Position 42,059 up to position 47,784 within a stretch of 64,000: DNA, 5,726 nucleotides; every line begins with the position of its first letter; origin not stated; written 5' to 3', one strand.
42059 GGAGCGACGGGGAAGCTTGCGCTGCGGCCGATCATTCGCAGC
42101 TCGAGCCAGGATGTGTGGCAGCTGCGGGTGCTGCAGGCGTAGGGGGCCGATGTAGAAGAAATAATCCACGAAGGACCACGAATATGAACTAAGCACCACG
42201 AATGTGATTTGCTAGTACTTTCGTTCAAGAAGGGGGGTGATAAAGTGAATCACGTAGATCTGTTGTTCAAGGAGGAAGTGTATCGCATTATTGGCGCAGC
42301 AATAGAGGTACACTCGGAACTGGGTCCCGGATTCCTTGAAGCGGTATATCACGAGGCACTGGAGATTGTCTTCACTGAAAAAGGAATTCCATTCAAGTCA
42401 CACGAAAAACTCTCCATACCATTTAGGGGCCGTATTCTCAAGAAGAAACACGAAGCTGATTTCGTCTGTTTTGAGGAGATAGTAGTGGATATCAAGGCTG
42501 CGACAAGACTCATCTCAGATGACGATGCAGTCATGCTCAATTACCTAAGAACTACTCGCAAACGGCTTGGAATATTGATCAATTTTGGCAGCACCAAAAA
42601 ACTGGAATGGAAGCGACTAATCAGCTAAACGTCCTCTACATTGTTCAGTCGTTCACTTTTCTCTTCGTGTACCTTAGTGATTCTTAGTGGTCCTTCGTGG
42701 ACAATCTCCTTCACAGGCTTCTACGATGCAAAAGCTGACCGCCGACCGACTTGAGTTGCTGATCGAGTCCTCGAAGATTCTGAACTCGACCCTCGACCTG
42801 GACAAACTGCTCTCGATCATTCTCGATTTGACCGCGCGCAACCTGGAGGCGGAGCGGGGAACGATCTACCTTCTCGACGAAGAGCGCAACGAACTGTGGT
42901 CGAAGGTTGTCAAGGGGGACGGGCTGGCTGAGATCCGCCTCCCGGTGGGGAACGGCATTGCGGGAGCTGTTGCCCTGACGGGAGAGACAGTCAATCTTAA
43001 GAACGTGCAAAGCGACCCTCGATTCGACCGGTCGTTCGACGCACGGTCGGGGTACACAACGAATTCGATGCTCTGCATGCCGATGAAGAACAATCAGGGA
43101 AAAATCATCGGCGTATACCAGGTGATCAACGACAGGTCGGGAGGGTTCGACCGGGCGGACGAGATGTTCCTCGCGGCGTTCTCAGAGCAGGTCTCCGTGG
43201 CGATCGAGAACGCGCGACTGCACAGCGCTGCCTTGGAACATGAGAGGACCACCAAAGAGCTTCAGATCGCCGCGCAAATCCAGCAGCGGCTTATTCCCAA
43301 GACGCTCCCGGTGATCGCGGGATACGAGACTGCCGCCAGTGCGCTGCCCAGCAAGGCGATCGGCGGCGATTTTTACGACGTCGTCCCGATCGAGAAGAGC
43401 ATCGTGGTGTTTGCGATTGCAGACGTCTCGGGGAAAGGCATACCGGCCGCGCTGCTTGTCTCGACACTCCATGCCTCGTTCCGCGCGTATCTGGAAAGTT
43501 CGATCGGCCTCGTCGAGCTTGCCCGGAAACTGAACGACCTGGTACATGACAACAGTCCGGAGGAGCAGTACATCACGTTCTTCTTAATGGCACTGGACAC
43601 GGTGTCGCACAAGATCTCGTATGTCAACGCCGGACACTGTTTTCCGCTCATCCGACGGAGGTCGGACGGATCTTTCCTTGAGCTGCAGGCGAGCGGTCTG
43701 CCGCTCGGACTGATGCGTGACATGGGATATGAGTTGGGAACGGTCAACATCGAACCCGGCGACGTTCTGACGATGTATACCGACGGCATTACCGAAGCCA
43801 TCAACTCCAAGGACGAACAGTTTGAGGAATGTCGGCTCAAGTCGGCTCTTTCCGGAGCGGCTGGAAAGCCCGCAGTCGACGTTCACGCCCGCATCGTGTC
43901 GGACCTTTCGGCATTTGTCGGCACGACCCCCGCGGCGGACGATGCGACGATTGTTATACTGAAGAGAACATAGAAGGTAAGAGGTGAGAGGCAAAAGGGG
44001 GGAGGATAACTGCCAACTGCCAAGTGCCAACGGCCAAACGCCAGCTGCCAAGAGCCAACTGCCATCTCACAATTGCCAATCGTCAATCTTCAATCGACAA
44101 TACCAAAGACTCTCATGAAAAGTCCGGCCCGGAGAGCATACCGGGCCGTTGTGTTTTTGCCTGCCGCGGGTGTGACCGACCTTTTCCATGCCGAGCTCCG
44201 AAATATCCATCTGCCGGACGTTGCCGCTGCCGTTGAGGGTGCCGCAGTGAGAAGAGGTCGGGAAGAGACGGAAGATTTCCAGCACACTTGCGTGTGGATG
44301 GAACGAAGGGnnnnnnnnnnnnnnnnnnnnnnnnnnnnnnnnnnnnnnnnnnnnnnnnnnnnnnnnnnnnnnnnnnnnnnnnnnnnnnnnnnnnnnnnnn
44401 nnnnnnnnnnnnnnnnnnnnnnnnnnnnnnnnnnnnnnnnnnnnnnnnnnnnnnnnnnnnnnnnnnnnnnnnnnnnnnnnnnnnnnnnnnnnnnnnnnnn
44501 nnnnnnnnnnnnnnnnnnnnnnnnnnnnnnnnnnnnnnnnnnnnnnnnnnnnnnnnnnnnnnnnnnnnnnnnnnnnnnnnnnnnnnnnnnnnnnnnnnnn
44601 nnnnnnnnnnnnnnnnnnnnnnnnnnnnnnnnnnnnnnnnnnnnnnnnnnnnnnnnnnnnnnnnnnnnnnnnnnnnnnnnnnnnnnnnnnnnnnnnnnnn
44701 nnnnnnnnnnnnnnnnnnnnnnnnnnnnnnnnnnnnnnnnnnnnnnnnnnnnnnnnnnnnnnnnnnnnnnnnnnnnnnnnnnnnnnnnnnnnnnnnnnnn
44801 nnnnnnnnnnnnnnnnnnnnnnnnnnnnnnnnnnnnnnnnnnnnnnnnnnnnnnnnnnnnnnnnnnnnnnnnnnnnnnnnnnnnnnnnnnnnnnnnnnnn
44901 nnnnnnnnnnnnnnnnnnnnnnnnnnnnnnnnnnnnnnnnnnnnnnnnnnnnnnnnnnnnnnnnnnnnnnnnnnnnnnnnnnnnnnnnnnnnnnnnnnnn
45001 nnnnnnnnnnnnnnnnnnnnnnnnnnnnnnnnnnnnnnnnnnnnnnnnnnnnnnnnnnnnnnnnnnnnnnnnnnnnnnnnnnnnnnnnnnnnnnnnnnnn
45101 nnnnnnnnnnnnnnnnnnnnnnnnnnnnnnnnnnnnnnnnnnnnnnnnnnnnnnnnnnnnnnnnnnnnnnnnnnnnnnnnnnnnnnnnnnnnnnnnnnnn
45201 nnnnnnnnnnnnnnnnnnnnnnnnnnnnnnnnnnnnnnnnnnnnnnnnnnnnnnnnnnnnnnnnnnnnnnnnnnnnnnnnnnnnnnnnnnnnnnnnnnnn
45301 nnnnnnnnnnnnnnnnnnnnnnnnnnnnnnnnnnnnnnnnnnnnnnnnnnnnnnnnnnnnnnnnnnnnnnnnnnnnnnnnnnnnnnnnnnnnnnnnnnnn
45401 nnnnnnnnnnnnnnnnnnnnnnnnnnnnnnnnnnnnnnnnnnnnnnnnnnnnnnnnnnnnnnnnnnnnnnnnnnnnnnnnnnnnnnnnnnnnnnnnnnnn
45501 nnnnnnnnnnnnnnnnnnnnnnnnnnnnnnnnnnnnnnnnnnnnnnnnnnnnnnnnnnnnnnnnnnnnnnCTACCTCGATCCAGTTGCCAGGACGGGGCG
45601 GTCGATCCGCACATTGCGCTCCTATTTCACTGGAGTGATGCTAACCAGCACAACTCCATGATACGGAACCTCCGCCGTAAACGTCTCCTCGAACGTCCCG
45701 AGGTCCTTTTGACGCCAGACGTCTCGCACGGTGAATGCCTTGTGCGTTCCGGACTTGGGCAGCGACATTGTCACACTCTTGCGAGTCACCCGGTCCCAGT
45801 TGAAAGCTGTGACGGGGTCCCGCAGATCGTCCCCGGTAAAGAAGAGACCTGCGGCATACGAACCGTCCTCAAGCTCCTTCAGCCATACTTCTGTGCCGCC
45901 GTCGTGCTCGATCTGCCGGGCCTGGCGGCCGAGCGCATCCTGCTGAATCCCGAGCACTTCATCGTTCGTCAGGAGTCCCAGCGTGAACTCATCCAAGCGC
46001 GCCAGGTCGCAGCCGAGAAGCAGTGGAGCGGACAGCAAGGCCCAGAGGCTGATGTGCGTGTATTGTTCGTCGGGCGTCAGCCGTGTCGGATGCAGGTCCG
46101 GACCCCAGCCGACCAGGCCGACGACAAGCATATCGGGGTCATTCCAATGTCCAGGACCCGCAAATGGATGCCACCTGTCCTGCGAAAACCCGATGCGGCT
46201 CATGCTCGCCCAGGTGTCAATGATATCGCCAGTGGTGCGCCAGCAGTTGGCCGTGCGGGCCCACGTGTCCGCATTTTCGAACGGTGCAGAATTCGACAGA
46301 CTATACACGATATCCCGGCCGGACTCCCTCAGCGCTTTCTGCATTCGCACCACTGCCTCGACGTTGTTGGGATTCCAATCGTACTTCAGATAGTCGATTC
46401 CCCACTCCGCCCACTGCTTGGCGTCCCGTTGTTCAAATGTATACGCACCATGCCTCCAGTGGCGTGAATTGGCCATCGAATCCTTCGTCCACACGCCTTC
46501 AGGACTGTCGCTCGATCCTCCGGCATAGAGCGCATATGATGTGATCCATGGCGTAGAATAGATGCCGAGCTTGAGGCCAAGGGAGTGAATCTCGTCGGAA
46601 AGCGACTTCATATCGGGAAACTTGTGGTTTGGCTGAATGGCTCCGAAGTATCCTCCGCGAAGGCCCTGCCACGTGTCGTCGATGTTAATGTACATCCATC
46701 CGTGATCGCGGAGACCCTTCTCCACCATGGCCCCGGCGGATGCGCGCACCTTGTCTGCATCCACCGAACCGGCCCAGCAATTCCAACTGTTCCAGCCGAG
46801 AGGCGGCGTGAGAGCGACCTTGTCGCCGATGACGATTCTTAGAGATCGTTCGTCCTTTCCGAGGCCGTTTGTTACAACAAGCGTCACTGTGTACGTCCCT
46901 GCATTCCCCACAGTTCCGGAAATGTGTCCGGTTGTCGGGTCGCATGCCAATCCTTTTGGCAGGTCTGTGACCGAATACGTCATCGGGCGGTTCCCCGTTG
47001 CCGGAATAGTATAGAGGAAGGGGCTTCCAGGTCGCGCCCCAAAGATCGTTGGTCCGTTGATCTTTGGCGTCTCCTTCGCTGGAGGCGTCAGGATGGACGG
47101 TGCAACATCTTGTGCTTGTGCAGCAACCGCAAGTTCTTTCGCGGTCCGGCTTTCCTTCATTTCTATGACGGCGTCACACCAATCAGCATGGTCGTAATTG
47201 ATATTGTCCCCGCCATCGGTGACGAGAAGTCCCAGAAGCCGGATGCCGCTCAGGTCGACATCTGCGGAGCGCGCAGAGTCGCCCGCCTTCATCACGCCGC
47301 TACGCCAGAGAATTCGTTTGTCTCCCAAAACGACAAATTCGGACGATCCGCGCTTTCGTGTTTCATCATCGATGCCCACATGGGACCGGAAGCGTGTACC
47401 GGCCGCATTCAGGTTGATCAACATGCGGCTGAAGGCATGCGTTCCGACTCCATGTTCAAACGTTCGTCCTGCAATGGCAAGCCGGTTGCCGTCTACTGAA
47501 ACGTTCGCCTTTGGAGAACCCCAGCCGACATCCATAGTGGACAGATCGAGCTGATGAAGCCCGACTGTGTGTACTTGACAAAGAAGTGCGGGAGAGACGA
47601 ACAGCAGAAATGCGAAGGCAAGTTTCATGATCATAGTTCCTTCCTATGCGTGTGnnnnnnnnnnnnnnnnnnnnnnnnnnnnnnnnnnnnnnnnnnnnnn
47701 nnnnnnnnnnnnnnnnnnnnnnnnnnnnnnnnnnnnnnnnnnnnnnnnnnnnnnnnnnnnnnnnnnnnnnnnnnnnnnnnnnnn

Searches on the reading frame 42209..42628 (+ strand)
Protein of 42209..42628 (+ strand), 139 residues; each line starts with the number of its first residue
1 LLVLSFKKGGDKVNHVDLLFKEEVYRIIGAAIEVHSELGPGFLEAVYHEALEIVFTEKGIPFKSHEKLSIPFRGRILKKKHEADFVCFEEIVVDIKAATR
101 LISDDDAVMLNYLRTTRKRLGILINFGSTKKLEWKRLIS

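Call 28: search_protein_families(library=pfam, proteins=[window:42209-42628:+], max_evalue=0.001)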
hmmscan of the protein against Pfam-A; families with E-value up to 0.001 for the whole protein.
window:42209-42628:+ (139 aa): 1 family
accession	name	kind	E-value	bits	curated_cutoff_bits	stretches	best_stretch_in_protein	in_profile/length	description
PF13366.12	PDDEXK_3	-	1.6e-34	119.2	22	1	22-137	2-117/117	PD-(D/E)XK nuclease superfamily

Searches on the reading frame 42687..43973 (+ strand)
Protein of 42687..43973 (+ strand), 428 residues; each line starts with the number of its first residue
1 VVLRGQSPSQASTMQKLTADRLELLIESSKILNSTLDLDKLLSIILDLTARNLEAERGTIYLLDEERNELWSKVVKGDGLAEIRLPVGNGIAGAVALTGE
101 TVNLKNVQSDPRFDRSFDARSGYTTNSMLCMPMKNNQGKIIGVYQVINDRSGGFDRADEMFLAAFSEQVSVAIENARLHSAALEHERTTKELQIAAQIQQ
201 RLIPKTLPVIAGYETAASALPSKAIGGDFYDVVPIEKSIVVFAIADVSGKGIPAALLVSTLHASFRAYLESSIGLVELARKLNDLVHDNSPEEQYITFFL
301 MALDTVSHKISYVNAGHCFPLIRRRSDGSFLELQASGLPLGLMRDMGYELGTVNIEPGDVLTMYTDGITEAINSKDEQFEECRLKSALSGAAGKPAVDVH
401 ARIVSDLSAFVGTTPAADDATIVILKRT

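Call 28: search_protein_families(library=pfam, proteins=[window:42687-43973:+], max_evalue=0.001)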
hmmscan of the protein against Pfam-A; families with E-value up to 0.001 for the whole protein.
window:42687-43973:+ (428 aa): 4 families
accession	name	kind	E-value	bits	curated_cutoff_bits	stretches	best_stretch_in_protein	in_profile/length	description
PF07228.17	SpoIIE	-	4e-47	161.1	25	1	240-427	5-191/192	Stage II sporulation protein E (SpoIIE)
PF01590.32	GAF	-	4.3e-20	73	22.4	1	37-173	1-133/133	GAF domain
PF13185.12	GAF_2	-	4.6e-17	62.9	28.6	1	36-174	2-136/136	GAF domain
PF13492.12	GAF_3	-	1.1e-11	45.7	27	1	37-175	1-129/129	GAF domain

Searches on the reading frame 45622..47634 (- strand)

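Call 50: search_protein_families(library=pfam, proteins=[window:45622-47634:-], max_evalue=0.001)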
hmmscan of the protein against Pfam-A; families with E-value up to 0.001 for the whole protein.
window:45622-47634:- (670 aa): 4 families
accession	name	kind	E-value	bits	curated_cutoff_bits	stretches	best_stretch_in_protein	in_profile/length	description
PF16499.11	Melibiase_2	-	4e-42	144.9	23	2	396-566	109-284/284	Alpha galactosidase A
PF08305.17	NPCBM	-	1.4e-41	142.1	23.9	1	24-157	3-136/137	NPCBM/NEW2 domain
PF17801.7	Melibiase_C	-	2.9e-13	50.1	22.9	1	578-665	1-70/71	Alpha galactosidase C-terminal beta sandwich domain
PF05345.18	He_PIG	-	3.5e-13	50.3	24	1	195-269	8-95/96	Putative Ig domain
